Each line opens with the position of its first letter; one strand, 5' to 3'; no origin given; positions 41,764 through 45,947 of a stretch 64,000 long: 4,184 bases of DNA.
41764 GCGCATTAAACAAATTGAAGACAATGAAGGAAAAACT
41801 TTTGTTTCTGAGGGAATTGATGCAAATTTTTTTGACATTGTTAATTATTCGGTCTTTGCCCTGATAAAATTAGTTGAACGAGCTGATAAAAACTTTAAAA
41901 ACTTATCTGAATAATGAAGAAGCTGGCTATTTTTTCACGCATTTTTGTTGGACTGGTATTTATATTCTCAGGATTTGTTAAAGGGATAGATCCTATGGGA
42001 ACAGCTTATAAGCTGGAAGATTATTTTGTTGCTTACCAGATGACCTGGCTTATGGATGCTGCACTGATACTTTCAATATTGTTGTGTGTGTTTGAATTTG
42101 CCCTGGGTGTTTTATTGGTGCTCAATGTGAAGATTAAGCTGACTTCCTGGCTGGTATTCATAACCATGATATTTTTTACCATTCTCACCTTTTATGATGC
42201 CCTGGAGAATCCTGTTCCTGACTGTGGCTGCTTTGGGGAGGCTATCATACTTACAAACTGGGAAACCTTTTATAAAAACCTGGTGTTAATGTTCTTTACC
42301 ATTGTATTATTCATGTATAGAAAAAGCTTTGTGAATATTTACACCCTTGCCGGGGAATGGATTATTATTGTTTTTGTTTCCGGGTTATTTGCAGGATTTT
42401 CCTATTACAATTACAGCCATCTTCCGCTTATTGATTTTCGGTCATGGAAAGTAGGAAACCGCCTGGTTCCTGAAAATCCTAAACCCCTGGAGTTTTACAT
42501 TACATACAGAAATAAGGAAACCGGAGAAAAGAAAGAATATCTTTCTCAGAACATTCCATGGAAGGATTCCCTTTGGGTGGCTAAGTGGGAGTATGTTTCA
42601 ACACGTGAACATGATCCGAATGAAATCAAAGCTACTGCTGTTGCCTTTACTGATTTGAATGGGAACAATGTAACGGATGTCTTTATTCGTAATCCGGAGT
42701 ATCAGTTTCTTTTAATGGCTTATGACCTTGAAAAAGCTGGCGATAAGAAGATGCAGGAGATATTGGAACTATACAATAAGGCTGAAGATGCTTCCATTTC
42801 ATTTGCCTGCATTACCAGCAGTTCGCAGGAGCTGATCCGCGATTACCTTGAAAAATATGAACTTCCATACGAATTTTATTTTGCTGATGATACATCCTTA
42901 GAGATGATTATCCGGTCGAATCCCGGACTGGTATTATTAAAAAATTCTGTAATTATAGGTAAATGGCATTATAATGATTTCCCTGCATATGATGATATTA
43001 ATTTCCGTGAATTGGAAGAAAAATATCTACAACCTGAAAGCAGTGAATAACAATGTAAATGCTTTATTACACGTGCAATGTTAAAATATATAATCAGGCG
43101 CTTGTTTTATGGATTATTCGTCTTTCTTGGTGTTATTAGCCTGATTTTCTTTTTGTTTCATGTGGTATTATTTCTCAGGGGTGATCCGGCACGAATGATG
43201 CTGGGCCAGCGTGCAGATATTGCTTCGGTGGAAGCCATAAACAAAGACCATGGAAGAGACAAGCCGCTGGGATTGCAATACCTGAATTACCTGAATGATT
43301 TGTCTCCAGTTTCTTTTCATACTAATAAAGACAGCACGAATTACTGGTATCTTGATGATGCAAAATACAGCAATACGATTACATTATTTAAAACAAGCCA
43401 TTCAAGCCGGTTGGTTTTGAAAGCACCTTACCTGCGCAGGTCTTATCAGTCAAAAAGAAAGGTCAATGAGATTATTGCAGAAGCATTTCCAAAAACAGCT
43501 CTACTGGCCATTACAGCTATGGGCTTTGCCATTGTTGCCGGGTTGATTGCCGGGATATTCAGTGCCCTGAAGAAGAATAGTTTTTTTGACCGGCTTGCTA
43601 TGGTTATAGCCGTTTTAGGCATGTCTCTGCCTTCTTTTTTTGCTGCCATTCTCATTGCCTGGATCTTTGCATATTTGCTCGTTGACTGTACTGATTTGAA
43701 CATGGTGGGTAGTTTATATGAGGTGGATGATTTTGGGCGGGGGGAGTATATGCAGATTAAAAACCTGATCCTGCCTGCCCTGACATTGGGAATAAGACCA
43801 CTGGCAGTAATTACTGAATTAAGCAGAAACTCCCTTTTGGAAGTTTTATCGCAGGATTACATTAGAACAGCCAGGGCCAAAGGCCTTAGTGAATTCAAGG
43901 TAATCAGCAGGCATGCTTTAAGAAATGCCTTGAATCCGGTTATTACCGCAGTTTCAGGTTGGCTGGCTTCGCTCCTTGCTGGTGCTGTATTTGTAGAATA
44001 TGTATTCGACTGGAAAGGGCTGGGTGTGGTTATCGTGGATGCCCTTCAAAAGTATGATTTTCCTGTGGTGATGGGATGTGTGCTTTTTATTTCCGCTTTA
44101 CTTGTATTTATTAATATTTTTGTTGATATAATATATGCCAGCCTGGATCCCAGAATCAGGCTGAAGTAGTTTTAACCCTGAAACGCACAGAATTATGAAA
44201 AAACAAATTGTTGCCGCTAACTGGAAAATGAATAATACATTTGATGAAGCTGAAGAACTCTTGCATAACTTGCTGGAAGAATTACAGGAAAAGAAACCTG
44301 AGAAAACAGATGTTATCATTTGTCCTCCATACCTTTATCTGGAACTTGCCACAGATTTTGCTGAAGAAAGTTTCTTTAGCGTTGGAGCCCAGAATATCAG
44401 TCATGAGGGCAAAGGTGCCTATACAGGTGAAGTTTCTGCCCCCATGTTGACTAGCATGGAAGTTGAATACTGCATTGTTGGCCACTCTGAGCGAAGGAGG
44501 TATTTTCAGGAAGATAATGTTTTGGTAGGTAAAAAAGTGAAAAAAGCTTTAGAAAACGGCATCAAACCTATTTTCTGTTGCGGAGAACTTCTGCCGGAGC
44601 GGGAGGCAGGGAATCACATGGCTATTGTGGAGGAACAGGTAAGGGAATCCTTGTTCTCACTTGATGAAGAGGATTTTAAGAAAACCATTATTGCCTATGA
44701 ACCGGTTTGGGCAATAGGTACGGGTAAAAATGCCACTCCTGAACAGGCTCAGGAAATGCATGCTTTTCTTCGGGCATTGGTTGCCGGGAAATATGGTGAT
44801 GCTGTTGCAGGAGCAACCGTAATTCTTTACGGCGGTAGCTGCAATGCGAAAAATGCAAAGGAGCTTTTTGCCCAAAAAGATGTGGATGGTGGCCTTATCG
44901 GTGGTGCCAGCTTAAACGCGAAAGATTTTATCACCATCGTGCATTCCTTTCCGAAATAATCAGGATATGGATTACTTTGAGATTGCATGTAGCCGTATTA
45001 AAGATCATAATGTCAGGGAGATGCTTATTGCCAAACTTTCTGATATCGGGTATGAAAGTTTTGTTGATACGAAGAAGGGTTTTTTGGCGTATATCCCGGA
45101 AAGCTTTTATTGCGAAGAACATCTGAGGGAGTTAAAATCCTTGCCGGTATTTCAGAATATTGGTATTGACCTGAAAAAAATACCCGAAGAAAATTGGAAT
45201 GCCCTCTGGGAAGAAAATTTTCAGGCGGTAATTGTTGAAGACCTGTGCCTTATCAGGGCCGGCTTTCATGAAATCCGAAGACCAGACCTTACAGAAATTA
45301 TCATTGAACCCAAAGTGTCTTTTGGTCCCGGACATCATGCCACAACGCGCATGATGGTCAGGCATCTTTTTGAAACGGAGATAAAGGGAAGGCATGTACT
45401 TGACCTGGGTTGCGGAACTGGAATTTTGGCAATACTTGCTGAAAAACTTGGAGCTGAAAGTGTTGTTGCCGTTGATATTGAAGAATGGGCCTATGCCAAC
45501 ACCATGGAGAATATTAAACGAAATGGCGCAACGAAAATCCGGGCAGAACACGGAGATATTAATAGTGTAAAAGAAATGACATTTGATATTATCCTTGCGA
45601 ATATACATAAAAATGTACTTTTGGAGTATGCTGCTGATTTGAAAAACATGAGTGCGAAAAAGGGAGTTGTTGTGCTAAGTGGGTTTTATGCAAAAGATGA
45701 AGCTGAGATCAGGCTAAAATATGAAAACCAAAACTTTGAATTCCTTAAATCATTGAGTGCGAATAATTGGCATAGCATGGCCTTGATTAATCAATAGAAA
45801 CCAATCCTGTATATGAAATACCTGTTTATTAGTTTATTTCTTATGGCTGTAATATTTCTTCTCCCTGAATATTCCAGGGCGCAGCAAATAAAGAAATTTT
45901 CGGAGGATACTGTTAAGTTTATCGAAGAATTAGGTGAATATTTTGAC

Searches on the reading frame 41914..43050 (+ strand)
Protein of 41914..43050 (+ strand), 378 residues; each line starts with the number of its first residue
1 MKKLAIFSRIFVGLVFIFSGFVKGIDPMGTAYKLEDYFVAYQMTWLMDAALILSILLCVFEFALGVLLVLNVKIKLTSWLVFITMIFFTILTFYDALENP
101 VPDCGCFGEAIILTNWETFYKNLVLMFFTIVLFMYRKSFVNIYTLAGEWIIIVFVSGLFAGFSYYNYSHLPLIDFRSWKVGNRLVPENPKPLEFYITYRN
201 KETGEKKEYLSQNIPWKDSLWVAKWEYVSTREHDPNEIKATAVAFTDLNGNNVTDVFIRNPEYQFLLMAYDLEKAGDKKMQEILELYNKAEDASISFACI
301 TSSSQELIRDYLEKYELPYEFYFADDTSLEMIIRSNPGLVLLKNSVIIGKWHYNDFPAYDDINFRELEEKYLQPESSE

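Call 85: search_protein_families(library=pfam, proteins=[window:41914-43050:+], max_evalue=0.00001)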
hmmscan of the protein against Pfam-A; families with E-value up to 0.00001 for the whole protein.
window:41914-43050:+ (378 aa): 2 families
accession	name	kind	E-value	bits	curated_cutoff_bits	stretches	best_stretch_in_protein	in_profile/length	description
PF07291.16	MauE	-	4.5e-20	72.7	27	1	1-133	1-126/128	Methylamine utilisation protein MauE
PF07681.17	DoxX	-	1.2e-06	29.5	23.6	1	7-91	4-82/85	DoxX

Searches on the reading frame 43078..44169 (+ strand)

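Call 85: search_protein_families(library=pfam, proteins=[window:43078-44169:+], max_evalue=0.00001)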
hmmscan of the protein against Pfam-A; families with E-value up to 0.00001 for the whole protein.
window:43078-44169:+ (363 aa): 2 families
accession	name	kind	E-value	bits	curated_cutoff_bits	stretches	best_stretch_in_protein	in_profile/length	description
PF00528.27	BPD_transp_1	-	2.1e-38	132.3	26.4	1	155-361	1-183/184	Binding-protein-dependent transport system inner membrane component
PF19300.4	BPD_transp_1_N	-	2.8e-13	50.5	23.8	1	1-75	1-72/114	Binding-prot-dependent transport system membrane comp, N-term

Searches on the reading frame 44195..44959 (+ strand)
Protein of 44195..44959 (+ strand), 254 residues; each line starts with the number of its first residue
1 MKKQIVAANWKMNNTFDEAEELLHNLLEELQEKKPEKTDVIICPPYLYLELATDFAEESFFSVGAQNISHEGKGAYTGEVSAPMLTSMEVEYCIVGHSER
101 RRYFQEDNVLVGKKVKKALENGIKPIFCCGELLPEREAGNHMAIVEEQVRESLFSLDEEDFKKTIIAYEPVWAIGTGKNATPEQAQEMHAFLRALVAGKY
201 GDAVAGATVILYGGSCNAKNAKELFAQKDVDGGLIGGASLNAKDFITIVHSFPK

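Call 85: search_protein_families(library=pfam, proteins=[window:44195-44959:+], max_evalue=0.00001)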
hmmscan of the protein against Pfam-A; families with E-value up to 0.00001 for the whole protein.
window:44195-44959:+ (254 aa): 1 family
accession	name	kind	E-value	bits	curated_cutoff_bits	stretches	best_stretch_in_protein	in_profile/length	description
PF00121.24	TIM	-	2.2e-93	312.7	20.1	1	5-250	2-243/245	Triosephosphate isomerase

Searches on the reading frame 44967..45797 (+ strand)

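Call 85: search_protein_families(library=pfam, proteins=[window:44967-45797:+], max_evalue=0.00001)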
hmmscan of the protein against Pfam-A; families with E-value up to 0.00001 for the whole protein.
window:44967-45797:+ (276 aa): 8 families
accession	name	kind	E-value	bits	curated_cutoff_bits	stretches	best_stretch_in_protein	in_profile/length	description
PF06325.19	PrmA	-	2e-45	156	22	1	35-272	54-292/296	Ribosomal protein L11 methyltransferase (PrmA)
PF05175.20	MTS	-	2.4e-13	50.5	23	1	126-212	19-105/170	Methyltransferase small domain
PF13649.12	Methyltransf_25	-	3.7e-11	44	27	1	144-213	1-72/97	Methyltransferase domain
PF13847.12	Methyltransf_31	-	9e-11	42.1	27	1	140-217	3-86/145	Methyltransferase domain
PF13489.12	Methyltransf_23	-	3e-08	34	27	1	133-260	15-142/164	Methyltransferase domain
PF08241.18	Methyltransf_11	-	5.6e-07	30.5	21.2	1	145-212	1-67/95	Methyltransferase domain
PF01728.25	FtsJ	-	5.2e-06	26.9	24.1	0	138-219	20-105/181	FtsJ-like methyltransferase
PF08242.18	Methyltransf_12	-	5.3e-06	27.5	30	1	145-212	1-72/98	Methyltransferase domain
